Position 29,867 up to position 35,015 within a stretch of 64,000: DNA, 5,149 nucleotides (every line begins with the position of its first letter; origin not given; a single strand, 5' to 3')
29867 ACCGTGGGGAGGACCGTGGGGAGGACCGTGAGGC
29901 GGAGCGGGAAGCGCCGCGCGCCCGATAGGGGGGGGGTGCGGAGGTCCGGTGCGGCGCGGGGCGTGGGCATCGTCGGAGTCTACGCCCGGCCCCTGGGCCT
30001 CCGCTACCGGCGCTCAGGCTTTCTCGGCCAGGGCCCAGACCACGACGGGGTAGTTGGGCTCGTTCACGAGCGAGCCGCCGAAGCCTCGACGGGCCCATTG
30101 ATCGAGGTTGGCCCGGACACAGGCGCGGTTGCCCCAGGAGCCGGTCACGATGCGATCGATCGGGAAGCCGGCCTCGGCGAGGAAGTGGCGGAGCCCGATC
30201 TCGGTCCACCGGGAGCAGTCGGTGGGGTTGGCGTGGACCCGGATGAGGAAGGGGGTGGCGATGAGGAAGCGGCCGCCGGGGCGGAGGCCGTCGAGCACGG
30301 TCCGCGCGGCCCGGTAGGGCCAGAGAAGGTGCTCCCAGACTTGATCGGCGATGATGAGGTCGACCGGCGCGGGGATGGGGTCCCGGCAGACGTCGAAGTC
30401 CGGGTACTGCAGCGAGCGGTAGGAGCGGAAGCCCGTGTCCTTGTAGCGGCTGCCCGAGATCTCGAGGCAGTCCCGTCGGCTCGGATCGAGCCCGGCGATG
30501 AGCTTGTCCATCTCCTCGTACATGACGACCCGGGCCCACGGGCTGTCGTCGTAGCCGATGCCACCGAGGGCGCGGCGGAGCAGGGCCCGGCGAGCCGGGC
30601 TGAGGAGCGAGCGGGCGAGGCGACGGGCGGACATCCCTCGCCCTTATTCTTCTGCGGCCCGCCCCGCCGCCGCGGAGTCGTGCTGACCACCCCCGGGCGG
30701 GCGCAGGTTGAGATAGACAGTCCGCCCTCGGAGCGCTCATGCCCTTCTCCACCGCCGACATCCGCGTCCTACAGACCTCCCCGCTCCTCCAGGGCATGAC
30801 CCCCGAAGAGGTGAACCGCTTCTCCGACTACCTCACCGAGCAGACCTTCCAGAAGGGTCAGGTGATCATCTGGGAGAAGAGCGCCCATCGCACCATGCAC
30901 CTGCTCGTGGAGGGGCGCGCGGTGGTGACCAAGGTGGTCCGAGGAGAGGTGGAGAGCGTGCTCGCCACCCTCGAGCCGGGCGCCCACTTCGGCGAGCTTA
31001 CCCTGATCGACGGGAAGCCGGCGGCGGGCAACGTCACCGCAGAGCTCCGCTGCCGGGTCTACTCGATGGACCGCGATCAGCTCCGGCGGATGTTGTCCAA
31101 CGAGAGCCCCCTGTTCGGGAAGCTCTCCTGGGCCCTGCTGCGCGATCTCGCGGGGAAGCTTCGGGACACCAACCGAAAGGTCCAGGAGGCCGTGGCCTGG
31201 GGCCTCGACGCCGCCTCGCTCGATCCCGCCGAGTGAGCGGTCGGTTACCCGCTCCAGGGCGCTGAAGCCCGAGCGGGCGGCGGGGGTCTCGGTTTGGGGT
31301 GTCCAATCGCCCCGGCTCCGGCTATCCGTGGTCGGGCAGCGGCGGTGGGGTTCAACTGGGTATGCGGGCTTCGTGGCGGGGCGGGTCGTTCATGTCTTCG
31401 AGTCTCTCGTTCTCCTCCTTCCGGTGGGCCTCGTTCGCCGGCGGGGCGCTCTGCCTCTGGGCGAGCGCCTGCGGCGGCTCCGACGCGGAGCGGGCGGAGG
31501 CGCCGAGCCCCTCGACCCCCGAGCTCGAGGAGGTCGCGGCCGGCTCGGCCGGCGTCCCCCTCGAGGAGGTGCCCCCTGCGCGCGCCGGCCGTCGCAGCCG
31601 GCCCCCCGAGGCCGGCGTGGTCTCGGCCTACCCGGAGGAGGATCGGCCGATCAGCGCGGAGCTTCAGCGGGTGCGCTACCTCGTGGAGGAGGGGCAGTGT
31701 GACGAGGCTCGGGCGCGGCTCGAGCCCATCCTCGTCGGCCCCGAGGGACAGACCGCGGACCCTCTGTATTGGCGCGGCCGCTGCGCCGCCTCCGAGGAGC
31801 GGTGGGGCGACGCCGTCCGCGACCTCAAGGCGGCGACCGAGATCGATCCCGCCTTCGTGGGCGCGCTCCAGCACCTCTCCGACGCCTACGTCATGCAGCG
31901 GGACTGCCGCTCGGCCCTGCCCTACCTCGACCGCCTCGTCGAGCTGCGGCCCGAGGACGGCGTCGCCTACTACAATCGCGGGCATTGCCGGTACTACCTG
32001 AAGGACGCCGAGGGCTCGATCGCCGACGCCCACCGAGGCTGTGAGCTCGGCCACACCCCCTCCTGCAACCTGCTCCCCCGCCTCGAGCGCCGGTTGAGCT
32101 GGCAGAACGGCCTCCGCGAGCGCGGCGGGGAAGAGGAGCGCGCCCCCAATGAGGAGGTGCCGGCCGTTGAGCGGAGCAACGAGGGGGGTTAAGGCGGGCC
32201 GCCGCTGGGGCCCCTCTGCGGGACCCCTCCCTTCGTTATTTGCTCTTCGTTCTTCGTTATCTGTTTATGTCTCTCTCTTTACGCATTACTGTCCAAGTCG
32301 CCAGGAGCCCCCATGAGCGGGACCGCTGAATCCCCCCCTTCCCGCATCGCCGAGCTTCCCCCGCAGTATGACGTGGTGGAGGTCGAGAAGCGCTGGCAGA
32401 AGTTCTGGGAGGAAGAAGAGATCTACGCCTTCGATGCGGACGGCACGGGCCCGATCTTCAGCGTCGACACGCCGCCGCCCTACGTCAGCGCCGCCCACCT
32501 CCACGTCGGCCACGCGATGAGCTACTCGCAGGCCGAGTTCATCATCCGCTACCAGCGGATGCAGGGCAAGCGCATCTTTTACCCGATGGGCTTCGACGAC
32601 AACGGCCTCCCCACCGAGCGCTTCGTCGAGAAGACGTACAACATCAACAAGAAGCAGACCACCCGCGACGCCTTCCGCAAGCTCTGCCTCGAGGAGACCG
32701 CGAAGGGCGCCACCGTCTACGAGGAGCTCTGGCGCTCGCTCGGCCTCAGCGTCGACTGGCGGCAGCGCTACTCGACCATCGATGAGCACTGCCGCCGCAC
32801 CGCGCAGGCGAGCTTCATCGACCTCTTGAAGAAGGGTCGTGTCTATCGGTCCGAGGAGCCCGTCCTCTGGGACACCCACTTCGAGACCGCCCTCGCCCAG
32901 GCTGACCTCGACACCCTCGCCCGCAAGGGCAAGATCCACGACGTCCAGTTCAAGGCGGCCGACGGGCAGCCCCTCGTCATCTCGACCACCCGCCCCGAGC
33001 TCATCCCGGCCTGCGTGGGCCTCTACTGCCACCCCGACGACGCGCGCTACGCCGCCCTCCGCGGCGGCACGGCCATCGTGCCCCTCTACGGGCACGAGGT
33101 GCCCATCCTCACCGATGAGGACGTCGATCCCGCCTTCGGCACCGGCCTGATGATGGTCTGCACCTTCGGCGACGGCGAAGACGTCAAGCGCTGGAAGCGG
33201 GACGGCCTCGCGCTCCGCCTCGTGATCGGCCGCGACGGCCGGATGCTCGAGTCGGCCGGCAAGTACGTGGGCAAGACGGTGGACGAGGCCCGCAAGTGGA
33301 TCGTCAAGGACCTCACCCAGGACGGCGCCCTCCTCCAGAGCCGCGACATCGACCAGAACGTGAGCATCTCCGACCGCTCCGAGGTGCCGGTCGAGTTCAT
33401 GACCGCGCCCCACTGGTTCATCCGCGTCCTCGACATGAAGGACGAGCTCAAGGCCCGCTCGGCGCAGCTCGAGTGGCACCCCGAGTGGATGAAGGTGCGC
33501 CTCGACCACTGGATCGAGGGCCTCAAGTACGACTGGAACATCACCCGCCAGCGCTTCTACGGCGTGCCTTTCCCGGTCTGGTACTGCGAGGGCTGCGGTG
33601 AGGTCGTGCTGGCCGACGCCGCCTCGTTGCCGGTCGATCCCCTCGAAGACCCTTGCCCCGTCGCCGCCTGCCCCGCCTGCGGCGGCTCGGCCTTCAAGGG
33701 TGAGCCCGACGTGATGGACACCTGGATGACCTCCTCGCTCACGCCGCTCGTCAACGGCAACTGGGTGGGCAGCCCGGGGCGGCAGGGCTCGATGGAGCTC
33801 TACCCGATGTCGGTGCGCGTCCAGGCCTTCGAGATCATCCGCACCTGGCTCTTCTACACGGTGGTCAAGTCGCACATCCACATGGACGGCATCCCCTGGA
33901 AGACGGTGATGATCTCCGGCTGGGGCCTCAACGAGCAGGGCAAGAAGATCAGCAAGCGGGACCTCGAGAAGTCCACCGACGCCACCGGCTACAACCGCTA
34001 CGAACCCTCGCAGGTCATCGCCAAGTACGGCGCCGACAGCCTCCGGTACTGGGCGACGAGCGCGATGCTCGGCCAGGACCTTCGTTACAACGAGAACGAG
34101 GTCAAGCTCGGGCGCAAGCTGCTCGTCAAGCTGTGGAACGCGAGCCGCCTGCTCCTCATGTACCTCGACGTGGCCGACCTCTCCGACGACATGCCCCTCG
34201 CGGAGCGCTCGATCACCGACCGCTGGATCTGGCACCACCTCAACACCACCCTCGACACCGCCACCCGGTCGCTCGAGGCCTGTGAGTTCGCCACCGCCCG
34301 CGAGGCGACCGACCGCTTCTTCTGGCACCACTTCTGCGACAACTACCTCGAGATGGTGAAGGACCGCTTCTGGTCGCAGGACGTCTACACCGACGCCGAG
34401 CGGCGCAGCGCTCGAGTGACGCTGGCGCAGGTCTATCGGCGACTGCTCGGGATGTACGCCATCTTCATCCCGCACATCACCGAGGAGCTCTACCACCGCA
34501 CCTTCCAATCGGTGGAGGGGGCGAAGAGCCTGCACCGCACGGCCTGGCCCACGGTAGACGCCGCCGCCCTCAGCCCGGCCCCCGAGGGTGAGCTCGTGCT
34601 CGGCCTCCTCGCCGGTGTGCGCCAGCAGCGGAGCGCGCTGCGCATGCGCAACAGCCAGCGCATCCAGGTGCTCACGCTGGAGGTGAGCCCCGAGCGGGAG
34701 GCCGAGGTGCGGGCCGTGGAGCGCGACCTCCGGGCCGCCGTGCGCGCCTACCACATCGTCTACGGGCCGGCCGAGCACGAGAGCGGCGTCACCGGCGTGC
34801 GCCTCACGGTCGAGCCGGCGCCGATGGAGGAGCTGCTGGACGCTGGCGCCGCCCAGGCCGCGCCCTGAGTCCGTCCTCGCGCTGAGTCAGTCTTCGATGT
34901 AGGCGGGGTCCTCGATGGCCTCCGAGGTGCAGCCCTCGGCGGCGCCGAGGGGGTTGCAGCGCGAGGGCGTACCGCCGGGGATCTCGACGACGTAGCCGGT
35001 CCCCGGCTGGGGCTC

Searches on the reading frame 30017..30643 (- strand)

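Call 12: search_protein_families(library=pfam, proteins=[window:30017-30643:-], max_evalue=0.001)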
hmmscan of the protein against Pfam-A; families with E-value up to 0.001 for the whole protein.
window:30017-30643:- (209 aa): 1 family
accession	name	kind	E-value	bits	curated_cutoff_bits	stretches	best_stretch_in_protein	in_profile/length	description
PF13489.12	Methyltransf_23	-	0.00022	21.4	27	1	30-132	30-120/164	Methyltransferase domain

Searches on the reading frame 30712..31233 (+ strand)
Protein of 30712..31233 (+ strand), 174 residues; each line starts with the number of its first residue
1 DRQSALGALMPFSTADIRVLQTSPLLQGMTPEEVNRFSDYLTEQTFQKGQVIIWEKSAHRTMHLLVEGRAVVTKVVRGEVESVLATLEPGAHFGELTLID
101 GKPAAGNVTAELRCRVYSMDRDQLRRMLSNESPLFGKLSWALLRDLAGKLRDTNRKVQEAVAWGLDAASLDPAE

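Call 12: search_protein_families(library=pfam, proteins=[window:30712-31233:+], max_evalue=0.001)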
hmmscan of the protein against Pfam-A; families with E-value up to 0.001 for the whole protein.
window:30712-31233:+ (174 aa): 1 family
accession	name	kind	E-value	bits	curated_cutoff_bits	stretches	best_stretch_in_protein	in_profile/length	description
PF00027.35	cNMP_binding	-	4.1e-17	62.4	27.5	1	44-130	2-88/89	Cyclic nucleotide-binding domain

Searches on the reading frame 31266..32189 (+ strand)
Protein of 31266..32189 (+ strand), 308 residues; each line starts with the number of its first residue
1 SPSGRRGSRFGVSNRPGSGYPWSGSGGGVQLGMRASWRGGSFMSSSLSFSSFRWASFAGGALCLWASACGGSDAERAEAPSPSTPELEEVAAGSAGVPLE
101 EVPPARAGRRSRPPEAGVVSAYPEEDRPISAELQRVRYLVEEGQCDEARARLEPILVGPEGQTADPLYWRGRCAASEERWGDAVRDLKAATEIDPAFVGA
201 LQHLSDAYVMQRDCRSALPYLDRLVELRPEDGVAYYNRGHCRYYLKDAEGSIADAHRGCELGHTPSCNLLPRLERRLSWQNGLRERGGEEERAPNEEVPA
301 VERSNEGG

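Call 12: search_protein_families(library=pfam, proteins=[window:31266-32189:+], max_evalue=0.001)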
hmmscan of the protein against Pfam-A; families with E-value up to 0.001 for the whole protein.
window:31266-32189:+ (308 aa): 7 families
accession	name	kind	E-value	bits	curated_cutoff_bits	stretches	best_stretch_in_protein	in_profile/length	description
PF13432.12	TPR_16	-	1.9e-09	38.2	32.7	0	134-195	2-62/65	Tetratricopeptide repeat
PF07719.23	TPR_2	-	2.6e-08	33.8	27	0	165-196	2-33/34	Tetratricopeptide repeat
PF13428.12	TPR_14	-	1e-06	29.2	23.5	0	199-239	2-42/44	Tetratricopeptide repeat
PF14559.12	TPR_19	-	4.3e-06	27.4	25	1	175-235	2-61/68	Tetratricopeptide repeat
PF00515.34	TPR_1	-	1.8e-05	24.8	27.8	0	164-196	1-33/34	Tetratricopeptide repeat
PF13371.12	TPR_9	-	2.5e-05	24.7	35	0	207-254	4-51/73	Tetratricopeptide repeat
PF13414.12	TPR_11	-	0.00067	19.7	26.8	0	178-211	8-41/42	TPR repeat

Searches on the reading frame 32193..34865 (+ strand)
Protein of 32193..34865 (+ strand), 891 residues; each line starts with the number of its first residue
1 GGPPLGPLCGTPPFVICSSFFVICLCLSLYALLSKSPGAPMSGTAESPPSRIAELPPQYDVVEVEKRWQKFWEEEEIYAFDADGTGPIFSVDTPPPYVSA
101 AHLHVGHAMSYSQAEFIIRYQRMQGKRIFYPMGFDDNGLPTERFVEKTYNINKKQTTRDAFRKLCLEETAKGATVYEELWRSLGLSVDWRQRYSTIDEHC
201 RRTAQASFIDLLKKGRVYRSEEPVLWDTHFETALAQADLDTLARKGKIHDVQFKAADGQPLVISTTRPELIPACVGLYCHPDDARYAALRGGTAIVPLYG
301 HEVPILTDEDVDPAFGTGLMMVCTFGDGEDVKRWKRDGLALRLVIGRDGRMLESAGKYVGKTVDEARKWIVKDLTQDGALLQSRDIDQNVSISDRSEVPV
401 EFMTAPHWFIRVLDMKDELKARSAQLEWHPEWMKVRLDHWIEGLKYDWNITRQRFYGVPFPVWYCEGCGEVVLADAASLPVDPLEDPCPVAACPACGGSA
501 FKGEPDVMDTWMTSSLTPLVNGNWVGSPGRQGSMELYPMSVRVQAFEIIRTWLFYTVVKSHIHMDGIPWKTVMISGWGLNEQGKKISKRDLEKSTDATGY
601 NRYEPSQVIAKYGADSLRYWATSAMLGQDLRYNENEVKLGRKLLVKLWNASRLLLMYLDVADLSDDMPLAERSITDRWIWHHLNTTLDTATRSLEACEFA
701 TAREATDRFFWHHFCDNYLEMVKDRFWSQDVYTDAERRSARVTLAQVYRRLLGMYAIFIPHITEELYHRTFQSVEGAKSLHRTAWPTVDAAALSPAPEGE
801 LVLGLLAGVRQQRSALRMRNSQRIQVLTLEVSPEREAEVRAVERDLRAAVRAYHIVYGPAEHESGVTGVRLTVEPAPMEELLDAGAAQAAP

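Call 11: search_protein_families(library=pfam, proteins=[window:32193-34865:+], max_evalue=0.001)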
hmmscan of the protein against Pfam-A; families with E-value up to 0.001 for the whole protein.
window:32193-34865:+ (891 aa): 3 families
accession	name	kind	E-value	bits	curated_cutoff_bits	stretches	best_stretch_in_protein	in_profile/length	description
PF00133.28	tRNA-synt_1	-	6.7e-75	252.8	22.7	1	68-631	2-412/414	tRNA synthetases class I (I, L, M and V)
PF08264.19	Anticodon_1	-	1.2e-31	110.1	25.1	1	676-826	1-146/148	Anticodon-binding domain of tRNA ligase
PF09334.17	tRNA-synt_1g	-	1.1e-12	47.9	20.1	1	91-237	3-133/391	tRNA synthetases class I (M)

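Call 48: find_homologous_proteins(query=window:32193-34865:+, max_evalue=1e-50)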
Query window:32193-34865:+ (891 aa): 7940 proteins with E <= 1e-50 among 8000 candidates; the best 120 are listed.
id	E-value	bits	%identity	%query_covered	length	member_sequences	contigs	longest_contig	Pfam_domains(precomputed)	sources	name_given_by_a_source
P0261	0.0e+0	1998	100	96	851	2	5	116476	PF09334.18,PF08264.20,PF00133.29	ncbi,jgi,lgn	jgi:valyl-tRNA synthetase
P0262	0.0e+0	1379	69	93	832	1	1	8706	PF09334.18,PF08264.20,PF00133.29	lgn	-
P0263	0.0e+0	1337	67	93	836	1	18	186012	PF09334.18,PF08264.20,PF00133.29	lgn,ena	-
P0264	0.0e+0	1317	67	92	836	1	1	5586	PF09334.18,PF08264.20,PF00133.29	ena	-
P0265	0.0e+0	1304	66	93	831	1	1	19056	PF09334.18,PF08264.20,PF00133.29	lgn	-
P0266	0.0e+0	1256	64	92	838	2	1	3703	PF09334.18,PF08264.20,PF00133.29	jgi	jgi:valyl-tRNA synthetase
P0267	0.0e+0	1254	65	92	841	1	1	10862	PF09334.18,PF08264.20,PF00133.29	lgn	-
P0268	0.0e+0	1244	64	92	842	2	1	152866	PF09334.18,PF08264.20,PF00133.29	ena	-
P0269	0.0e+0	1239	64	93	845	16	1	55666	PF09334.18,PF08264.20,PF00133.29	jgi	-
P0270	0.0e+0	1235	64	92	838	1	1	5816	PF09334.18,PF08264.20,PF00133.29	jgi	jgi:valyl-tRNA synthetase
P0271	0.0e+0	1234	64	92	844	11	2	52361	PF09334.18,PF08264.20,PF00133.29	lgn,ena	-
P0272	0.0e+0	1234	64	93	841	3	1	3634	PF09334.18,PF08264.20,PF00133.29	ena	-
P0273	0.0e+0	1232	63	92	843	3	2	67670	PF09334.18,PF08264.20,PF00133.29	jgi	jgi:valyl-tRNA synthetase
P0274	0.0e+0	1231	64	92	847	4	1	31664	PF09334.18,PF08264.20,PF00133.29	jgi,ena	-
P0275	0.0e+0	1230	63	93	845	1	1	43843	PF09334.18,PF08264.20,PF00133.29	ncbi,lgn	-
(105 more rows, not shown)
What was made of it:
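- ValRS is also very divergent (next best 69%, call 48), so the long branch may simply reflect lineage depth.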
